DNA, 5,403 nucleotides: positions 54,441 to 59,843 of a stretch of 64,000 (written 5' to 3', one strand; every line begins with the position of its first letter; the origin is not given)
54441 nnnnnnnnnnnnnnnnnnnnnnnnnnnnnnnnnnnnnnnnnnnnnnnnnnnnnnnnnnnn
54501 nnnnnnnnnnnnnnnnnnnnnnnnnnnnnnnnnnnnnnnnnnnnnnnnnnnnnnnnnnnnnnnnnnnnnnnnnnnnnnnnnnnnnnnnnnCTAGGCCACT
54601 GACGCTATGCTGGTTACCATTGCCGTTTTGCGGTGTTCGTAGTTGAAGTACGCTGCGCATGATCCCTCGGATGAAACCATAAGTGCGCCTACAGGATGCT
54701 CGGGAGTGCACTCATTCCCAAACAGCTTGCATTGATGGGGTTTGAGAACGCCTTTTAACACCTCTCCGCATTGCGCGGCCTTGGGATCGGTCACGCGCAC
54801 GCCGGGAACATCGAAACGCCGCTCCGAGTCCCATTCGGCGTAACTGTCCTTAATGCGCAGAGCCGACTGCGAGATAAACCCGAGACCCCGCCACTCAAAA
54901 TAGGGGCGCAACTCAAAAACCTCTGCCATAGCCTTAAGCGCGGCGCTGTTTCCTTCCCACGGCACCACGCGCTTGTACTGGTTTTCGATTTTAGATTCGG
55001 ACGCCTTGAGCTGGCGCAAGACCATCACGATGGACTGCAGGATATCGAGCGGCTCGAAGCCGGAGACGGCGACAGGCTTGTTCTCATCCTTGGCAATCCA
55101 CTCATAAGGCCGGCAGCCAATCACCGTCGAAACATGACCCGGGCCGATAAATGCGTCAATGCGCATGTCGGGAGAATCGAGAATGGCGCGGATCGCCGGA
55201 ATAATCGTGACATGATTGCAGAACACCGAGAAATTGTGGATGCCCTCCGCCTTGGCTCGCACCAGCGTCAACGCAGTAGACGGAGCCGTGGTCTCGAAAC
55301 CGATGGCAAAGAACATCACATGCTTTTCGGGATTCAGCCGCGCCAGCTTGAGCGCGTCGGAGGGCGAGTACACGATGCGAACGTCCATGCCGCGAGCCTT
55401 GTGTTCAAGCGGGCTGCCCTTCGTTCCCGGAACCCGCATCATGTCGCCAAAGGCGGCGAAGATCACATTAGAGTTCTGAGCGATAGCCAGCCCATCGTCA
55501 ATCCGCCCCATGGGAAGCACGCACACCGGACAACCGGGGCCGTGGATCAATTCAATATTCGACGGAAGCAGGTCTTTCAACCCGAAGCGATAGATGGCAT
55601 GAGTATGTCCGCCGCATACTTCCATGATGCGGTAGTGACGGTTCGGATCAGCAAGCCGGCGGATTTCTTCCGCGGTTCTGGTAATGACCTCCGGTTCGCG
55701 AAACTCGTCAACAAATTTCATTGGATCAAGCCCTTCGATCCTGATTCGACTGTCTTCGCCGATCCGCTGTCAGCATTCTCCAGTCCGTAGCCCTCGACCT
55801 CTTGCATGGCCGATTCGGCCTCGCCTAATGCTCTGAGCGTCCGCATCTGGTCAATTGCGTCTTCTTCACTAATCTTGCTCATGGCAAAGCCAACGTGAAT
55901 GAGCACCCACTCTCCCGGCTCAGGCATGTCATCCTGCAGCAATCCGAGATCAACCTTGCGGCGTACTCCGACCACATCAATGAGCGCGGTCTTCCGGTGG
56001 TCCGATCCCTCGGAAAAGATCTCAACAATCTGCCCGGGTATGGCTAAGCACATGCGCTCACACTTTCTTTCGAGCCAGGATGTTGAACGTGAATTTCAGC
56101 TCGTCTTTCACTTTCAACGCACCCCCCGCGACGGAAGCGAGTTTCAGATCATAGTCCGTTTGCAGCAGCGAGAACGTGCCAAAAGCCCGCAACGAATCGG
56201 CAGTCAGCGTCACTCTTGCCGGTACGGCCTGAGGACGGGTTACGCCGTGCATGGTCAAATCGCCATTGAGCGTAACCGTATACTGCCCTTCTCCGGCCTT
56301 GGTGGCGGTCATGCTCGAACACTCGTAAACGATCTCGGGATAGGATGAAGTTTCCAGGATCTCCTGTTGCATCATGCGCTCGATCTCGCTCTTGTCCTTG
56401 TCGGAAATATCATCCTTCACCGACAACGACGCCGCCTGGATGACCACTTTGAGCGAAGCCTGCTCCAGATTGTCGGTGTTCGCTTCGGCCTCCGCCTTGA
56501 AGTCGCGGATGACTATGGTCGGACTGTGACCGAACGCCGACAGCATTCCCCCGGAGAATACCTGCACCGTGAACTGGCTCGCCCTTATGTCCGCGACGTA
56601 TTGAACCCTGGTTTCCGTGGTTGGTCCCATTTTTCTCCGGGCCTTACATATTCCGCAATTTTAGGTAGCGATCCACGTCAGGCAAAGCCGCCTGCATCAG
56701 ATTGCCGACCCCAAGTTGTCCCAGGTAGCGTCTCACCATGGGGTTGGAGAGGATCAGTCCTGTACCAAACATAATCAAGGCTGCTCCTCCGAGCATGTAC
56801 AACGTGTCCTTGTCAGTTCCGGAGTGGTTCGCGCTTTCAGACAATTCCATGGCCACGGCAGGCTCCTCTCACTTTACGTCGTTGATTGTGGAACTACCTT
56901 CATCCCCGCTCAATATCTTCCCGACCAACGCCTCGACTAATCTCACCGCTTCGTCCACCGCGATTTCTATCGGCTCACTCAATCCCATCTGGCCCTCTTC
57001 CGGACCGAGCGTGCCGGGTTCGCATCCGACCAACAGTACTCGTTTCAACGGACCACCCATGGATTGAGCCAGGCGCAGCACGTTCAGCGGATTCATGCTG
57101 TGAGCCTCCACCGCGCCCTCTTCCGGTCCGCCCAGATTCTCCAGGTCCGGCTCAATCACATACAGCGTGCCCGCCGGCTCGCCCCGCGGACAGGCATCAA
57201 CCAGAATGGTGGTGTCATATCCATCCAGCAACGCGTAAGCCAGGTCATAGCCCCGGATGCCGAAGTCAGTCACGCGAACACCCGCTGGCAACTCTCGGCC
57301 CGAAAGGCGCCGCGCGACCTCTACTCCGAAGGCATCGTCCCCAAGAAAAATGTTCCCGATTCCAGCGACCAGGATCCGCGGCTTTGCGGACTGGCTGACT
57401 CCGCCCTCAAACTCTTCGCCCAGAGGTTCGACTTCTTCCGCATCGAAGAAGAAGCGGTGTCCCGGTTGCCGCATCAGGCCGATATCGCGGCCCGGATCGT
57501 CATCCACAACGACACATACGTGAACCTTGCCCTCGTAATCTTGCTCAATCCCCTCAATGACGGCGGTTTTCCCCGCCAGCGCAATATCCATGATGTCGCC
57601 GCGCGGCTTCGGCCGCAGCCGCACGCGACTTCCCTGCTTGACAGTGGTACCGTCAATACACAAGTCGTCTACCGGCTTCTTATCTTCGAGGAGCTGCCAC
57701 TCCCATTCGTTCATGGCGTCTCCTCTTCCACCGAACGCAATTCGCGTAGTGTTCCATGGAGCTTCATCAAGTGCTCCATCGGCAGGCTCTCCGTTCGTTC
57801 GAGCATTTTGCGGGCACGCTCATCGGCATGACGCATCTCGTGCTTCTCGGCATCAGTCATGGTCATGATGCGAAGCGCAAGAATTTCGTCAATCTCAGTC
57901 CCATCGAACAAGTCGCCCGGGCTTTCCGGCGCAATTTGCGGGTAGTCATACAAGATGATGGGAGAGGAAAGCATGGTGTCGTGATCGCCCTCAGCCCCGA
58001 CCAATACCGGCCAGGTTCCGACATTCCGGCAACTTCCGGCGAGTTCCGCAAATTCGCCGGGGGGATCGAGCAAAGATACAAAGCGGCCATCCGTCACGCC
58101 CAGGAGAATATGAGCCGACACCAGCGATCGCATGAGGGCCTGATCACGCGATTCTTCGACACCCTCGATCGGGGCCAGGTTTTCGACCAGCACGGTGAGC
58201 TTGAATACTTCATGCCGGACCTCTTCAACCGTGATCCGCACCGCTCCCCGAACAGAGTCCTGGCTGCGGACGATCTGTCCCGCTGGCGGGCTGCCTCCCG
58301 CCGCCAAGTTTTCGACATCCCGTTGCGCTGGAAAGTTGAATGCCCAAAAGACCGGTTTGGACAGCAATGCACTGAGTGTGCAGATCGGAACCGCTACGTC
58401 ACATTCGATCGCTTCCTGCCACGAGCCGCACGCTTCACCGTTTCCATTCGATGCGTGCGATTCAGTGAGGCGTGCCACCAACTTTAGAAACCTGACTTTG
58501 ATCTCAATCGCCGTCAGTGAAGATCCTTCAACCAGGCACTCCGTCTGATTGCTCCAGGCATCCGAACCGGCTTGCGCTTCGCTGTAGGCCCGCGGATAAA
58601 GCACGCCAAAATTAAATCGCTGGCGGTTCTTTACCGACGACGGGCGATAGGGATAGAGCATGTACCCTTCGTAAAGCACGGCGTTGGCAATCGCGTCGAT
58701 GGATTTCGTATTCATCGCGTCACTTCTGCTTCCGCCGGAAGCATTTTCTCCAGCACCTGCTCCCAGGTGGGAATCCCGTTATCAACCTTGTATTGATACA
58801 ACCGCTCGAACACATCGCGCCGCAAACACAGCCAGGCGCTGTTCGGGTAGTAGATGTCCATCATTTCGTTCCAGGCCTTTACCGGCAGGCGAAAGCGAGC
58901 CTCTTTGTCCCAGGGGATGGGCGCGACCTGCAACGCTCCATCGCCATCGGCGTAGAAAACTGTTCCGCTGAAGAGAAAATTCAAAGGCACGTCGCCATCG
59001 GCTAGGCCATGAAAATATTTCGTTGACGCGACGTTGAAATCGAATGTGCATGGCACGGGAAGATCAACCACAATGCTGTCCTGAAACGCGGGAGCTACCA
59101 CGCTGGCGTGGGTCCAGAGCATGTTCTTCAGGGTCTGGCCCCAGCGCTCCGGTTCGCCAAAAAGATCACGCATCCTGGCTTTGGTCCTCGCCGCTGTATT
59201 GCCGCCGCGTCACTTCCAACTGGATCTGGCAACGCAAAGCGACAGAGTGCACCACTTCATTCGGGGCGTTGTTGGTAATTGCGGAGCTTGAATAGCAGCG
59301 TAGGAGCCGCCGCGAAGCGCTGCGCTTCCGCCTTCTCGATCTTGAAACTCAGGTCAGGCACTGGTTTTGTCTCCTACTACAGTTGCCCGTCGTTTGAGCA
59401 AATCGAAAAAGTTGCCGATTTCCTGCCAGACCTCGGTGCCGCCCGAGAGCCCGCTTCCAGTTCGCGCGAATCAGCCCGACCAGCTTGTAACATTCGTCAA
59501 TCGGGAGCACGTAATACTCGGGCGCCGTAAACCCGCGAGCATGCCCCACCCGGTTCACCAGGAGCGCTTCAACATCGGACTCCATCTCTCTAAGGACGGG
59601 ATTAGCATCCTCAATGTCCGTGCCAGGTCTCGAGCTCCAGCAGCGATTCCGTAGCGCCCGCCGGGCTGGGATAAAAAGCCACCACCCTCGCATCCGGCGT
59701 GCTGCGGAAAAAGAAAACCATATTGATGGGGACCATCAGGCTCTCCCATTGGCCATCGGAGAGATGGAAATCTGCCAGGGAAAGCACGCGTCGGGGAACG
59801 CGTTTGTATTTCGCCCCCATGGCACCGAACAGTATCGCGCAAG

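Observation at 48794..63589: Complete group 1h (Hhy-type, atmospheric-H2-class) [NiFe]-hydrogenase locus of 17 co-directional genes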

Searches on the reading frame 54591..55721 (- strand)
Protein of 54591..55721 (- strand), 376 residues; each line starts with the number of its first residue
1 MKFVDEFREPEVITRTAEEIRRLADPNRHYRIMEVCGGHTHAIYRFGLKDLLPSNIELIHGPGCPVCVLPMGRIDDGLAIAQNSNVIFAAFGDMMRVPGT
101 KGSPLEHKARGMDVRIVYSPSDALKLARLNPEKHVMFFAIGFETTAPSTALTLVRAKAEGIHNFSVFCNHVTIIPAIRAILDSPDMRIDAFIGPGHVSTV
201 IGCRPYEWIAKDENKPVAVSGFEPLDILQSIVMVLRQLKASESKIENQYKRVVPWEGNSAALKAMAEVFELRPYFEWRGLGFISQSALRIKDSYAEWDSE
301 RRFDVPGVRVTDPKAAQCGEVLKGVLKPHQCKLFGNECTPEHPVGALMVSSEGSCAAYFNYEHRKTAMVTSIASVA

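Call 5: search_protein_families(library=pfam, proteins=[window:54591-55721:-], max_evalue=0.01)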
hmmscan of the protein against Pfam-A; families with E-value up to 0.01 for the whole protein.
window:54591-55721:- (376 aa): 1 family
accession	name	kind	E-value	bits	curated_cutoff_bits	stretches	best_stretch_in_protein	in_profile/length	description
PF01924.21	HypD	-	4.4e-152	506.7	25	1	12-362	2-351/351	Hydrogenase formation hypA family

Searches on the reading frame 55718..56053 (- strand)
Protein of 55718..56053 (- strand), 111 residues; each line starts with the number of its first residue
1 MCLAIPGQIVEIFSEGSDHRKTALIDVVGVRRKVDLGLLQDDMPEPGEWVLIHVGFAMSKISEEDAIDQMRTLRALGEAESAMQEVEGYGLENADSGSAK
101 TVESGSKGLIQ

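Call 5: search_protein_families(library=pfam, proteins=[window:55718-56053:-], max_evalue=0.01)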
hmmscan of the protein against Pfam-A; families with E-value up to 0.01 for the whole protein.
window:55718-56053:- (111 aa): 1 family
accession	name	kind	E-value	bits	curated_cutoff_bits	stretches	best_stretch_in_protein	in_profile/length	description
PF01455.23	HupF_HypC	-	4.3e-22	78.5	28.5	1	1-71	1-63/65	HupF/HypC family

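Call 36: search_protein_families(library=ncbifam, proteins=[window:55718-56053:-], max_evalue=0.001)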
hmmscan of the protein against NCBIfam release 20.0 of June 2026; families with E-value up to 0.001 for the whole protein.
window:55718-56053:- (111 aa): 3 families
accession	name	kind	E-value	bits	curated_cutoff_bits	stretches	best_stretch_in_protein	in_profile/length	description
TIGR00074.1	hypC_hupF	subfamily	2.9e-22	78.3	48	1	1-84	1-76/80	HypC/HybG/HupF family hydrogenase formation chaperone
NF007721.0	PRK10413.1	equivalog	3.9e-18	65.2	115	1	1-76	1-75/87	hydrogenase maturation factor HybG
NF007712.0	PRK10409.1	equivalog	1.3e-15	57.4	136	1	1-81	1-79/90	HypC/HybG/HupF family hydrogenase formation chaperone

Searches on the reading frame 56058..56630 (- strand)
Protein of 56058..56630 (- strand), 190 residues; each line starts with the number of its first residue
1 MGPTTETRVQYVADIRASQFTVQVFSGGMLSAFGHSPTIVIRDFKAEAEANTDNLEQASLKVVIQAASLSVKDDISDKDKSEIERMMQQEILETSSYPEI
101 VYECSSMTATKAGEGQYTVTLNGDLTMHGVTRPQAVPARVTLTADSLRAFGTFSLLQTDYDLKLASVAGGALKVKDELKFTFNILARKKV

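Call 5: search_protein_families(library=pfam, proteins=[window:56058-56630:-], max_evalue=0.01)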
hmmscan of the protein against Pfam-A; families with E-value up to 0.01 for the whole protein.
window:56058-56630:- (190 aa): 1 family
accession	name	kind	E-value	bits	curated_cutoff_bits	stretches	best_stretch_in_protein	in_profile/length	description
PF04264.18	YceI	-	5.9e-18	66.1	23.7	1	36-184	21-148/150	YceI-like domain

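Call 36: search_protein_families(library=ncbifam, proteins=[window:56058-56630:-], max_evalue=0.001)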
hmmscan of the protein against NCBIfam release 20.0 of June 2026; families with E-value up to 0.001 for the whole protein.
window:56058-56630:- (190 aa): 2 families
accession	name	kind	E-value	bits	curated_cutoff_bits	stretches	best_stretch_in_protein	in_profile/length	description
NF002994.0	PRK03757.1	equivalog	2e-07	30.9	232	1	42-140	53-141/191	YceI family protein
TIGR00381.1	cdhD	equivalog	0.00028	19.8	252.9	1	35-142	10-116/389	CO dehydrogenase/acetyl-CoA synthase subunit delta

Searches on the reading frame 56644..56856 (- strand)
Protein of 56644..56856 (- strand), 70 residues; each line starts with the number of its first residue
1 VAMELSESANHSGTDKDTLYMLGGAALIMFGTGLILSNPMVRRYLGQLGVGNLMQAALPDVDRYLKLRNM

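Call 4: search_protein_families(library=pfam, proteins=[window:56644-56856:-], max_evalue=0.01)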
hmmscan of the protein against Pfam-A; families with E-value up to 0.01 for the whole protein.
window:56644-56856:- (70 aa): 1 family
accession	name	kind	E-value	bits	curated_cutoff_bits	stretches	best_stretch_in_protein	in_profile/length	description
PF21833.1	DUF6893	-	6.3e-07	29.8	24.6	1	56-70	18-32/32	Family of unknown function (DUF6893)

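Call 36: search_protein_families(library=ncbifam, proteins=[window:56644-56856:-], max_evalue=0.001)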
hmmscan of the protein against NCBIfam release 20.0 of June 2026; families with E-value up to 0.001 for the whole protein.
window:56644-56856:- (70 aa): 0 families

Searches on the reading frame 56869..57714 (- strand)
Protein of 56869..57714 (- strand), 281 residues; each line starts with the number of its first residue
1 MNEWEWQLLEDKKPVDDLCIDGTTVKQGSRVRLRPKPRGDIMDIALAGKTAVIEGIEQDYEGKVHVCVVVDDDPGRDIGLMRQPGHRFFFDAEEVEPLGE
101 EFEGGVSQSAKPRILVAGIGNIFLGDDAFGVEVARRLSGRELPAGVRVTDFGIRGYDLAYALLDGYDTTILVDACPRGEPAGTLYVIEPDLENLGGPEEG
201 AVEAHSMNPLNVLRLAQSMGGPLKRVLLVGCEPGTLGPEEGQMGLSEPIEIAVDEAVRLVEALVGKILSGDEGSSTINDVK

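Call 4: search_protein_families(library=pfam, proteins=[window:56869-57714:-], max_evalue=0.01)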
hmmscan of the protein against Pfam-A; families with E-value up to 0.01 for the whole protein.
window:56869-57714:- (281 aa): 1 family
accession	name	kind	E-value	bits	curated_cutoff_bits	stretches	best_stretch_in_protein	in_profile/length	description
PF01750.23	HycI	-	3.3e-12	46.8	23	1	131-261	1-128/130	Hydrogenase maturation protease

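Call 36: search_protein_families(library=ncbifam, proteins=[window:56869-57714:-], max_evalue=0.001)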
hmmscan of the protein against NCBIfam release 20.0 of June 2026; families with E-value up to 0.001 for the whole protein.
window:56869-57714:- (281 aa): 7 families
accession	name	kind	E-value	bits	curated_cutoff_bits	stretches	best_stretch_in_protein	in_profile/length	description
TIGR00072.1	hydrog_prot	superfamily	2.1e-32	112.1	47.45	1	115-262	1-143/145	hydrogenase maturation protease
TIGR00140.1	hupD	subfamily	1e-17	64.5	151.8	1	114-261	1-144/151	HyaD/HybD family hydrogenase maturation endopeptidase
TIGR00130.1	frhD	equivalog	5.4e-16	59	134.95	1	112-265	3-152/153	coenzyme F420-reducing hydrogenase, FrhD protein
NF045519.1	NiFeSe_H2_mat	exception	2.8e-15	56.4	190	1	113-265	2-148/152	NiFeSe hydrogenase maturation protease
NF007777.0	PRK10466.1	equivalog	3.9e-11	43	190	1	113-264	2-149/164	HyaD/HybD family hydrogenase maturation endopeptidase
NF007616.0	PRK10264.1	equivalog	4e-06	26.6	261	1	112-237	4-128/195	hydrogenase 1 maturation protease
TIGR00142.1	hycI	equivalog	0.00013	21.7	119.1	1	115-264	2-142/146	hydrogenase maturation peptidase HycI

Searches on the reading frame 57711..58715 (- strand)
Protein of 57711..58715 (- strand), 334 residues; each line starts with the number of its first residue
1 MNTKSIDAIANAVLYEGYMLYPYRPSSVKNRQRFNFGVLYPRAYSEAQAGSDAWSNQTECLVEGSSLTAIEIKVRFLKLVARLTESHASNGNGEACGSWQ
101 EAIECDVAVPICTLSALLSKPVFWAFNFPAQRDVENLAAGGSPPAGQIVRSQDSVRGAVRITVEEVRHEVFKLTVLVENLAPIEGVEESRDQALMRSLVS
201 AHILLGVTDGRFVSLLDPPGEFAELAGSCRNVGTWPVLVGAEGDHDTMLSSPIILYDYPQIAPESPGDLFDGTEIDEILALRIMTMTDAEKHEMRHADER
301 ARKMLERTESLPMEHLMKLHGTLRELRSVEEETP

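Call 4: search_protein_families(library=pfam, proteins=[window:57711-58715:-], max_evalue=0.01)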
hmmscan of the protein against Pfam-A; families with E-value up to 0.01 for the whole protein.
window:57711-58715:- (334 aa): 0 families

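Call 36: search_protein_families(library=ncbifam, proteins=[window:57711-58715:-], max_evalue=0.001)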
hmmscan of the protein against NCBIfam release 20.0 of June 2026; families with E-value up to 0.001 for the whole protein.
window:57711-58715:- (334 aa): 0 families

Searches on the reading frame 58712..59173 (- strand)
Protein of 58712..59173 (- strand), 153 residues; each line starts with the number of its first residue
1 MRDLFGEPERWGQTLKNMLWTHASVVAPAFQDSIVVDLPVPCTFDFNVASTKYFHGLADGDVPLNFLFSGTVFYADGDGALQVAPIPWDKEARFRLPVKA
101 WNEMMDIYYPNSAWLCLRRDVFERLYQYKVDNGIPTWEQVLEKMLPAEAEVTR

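Call 4: search_protein_families(library=pfam, proteins=[window:58712-59173:-], max_evalue=0.01)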
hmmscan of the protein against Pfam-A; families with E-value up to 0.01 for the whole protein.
window:58712-59173:- (153 aa): 1 family
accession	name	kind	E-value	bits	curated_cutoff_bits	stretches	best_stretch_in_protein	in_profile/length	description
PF19562.4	DUF6084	-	2e-66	224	25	1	1-150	62-210/213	Family of unknown function (DUF6084)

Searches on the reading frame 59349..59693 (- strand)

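Call 4: search_protein_families(library=pfam, proteins=[window:59349-59693:-], max_evalue=0.01)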
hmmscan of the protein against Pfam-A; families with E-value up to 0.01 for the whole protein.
window:59349-59693:- (114 aa): 1 family
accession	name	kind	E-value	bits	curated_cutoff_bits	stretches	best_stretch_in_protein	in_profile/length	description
PF19372.4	DUF5947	-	5.5e-14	52.6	25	1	26-84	105-158/177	Family of unknown function (DUF5947)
